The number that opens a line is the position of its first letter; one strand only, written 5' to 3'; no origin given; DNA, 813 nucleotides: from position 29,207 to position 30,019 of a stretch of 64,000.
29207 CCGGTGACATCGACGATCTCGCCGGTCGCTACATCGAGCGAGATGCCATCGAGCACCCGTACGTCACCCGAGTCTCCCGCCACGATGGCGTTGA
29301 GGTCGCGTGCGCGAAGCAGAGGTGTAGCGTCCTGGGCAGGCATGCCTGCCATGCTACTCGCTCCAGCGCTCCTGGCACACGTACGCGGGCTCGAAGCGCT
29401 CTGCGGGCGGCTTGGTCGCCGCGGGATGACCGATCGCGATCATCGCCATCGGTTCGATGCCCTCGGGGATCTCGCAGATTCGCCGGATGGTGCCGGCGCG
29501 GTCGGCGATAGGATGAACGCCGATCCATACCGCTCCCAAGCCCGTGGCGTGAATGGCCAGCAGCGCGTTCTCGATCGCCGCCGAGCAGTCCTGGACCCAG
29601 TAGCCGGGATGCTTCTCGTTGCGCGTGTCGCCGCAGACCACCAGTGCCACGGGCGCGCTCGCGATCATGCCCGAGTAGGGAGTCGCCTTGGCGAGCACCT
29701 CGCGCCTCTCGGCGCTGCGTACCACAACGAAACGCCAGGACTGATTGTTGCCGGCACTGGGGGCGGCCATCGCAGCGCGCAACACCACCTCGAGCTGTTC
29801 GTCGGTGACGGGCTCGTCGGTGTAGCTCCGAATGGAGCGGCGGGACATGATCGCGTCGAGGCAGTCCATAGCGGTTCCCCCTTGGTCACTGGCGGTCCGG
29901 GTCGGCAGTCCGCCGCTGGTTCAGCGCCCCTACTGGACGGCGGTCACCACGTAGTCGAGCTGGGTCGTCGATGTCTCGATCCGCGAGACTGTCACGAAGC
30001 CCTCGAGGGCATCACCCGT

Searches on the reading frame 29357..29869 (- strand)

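Call 7: search_protein_families(library=pfam, proteins=[window:29357-29869:-], max_evalue=0.01)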
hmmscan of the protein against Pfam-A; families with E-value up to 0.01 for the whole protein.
window:29357-29869:- (171 aa): 2 families
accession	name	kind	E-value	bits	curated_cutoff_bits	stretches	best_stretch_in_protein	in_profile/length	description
PF00881.29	Nitroreductase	-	1.3e-31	110.5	23.5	2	7-61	1-55/167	Nitroreductase family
PF14512.11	TM1586_NiRdase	-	8e-13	48.9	27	1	23-52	157-186/215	Putative TM nitroreductase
